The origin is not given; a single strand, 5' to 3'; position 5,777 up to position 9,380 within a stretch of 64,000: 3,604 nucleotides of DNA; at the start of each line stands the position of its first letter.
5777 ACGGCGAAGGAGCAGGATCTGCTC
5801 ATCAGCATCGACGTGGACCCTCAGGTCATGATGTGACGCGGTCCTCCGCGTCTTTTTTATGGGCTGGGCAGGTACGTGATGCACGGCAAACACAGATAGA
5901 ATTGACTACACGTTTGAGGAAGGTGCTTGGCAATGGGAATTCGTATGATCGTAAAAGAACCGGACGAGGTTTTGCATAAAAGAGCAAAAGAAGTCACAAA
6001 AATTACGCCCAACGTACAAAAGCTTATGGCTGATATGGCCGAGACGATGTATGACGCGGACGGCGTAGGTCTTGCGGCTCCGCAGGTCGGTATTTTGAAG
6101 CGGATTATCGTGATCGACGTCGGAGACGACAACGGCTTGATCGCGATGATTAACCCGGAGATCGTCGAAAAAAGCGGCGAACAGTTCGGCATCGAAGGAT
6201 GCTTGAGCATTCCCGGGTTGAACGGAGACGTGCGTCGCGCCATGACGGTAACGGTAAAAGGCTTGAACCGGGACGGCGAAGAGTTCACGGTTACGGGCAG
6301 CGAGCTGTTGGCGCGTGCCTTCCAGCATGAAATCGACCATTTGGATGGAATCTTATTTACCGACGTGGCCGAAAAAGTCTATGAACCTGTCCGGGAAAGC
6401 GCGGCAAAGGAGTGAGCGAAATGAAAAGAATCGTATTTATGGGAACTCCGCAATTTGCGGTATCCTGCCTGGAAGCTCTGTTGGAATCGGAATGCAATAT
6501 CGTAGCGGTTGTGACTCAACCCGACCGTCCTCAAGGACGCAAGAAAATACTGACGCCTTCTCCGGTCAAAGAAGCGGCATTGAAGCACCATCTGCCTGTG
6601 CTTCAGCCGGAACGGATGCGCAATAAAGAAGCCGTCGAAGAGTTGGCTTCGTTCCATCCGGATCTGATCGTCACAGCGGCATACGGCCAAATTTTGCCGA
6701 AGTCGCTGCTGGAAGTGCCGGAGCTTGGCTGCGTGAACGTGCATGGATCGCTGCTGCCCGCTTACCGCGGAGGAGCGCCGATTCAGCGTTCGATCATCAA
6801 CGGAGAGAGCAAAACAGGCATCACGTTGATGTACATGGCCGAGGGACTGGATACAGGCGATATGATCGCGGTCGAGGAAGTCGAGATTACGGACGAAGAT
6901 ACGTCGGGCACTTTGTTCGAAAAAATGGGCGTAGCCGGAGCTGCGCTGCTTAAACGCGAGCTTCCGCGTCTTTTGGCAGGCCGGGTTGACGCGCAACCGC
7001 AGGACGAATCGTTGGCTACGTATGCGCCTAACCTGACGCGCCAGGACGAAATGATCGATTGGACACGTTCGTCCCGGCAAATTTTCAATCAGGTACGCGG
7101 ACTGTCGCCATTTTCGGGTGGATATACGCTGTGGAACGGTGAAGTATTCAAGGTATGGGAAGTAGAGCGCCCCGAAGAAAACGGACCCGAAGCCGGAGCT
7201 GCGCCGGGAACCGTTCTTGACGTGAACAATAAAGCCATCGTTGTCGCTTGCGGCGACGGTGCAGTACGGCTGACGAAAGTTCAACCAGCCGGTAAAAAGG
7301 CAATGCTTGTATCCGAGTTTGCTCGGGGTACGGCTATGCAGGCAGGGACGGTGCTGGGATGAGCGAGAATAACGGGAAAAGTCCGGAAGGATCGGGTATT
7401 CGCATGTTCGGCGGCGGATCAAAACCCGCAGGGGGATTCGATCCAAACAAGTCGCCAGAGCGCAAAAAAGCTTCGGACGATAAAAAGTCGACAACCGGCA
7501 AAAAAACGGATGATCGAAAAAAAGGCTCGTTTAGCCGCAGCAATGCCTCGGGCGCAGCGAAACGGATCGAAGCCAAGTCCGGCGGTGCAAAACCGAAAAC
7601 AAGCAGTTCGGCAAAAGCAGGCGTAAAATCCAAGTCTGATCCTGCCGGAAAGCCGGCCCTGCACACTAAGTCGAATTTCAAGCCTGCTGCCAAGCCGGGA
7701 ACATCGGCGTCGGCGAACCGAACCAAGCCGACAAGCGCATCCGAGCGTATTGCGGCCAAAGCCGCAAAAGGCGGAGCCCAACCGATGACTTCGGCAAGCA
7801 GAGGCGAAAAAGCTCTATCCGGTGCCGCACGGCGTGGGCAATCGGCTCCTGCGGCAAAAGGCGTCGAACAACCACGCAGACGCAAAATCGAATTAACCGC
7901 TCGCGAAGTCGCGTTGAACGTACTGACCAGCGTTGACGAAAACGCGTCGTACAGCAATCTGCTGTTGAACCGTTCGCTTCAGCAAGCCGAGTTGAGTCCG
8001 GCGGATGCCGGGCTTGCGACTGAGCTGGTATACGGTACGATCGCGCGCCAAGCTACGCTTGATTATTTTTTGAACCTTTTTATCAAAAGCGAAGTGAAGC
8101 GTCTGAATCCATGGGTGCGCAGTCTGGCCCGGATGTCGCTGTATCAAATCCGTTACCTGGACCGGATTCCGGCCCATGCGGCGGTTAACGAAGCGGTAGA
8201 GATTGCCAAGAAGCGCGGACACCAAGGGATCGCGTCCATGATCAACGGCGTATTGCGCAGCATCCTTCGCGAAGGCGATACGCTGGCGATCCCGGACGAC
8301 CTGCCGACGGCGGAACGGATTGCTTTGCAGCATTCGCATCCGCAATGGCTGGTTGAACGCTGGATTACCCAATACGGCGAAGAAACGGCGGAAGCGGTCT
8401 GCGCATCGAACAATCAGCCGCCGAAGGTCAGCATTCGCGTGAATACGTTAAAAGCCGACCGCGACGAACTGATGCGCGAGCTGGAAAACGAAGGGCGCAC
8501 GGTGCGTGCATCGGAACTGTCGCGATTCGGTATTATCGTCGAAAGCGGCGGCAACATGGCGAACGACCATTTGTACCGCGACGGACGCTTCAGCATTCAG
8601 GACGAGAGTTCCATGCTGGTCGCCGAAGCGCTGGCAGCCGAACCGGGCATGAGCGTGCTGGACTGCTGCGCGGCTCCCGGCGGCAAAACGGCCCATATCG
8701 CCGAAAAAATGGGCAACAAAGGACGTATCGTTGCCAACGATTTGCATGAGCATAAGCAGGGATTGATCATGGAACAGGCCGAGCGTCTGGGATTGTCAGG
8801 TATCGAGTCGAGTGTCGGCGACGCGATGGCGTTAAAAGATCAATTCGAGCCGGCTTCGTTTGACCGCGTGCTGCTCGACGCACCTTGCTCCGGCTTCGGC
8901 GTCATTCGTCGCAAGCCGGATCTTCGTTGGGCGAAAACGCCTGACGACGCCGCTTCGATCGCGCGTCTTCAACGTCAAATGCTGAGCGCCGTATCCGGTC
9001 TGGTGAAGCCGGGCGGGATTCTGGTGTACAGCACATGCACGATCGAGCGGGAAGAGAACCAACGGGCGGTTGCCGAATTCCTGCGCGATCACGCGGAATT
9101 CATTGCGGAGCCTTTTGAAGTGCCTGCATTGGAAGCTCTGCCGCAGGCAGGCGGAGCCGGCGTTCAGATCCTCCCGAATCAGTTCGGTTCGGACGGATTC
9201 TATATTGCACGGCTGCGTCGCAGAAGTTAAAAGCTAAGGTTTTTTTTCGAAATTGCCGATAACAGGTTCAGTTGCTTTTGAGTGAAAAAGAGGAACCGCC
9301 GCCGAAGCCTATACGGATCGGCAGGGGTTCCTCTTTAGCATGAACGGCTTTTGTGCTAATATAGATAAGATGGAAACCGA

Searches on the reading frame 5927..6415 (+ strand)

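Call 13: search_protein_families(library=pfam, proteins=[window:5927-6415:+], max_evalue=0.00001)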
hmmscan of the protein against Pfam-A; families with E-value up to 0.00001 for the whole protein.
window:5927-6415:+ (162 aa): 1 family
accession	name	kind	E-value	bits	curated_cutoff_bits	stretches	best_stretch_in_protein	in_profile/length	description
PF01327.26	Pep_deformylase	-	3.3e-51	173.4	22.8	1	6-150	2-152/156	Polypeptide deformylase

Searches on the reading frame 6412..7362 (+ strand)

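Call 13: search_protein_families(library=pfam, proteins=[window:6412-7362:+], max_evalue=0.00001)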
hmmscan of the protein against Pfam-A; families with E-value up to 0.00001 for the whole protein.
window:6412-7362:+ (316 aa): 2 families
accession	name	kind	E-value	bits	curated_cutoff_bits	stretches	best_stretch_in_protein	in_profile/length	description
PF00551.24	Formyl_trans_N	-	1.8e-47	161.9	26.1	1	5-178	1-175/181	Formyl transferase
PF02911.23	Formyl_trans_C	-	1.2e-26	93.3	21.1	1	208-306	2-98/100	Formyl transferase, C-terminal domain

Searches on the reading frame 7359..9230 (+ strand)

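Call 13: search_protein_families(library=pfam, proteins=[window:7359-9230:+], max_evalue=0.00001)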
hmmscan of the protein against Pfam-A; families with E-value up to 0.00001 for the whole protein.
window:7359-9230:+ (623 aa): 6 families
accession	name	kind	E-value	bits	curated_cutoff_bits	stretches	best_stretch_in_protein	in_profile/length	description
PF01189.24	Methyltr_RsmB-F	-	1.6e-58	198.1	27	1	424-620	3-199/199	16S rRNA methyltransferase RsmB/F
PF01029.23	NusB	-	1.3e-34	119.9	23.1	1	180-304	2-133/133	NusB family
PF22458.1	RsmF-B_ferredox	-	1e-22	80.5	27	1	327-399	1-72/74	Methyltr_RsmF/B-like, ferredoxin-like domain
PF13847.12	Methyltransf_31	-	3.4e-09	37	27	1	428-566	2-118/145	Methyltransferase domain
PF01728.25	FtsJ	-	1.3e-07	32.1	24.1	1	428-576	20-153/181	FtsJ-like methyltransferase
PF17125.10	Methyltr_RsmF_N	-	1.4e-06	29.1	34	1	328-415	2-85/86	N-terminal domain of 16S rRNA methyltransferase RsmF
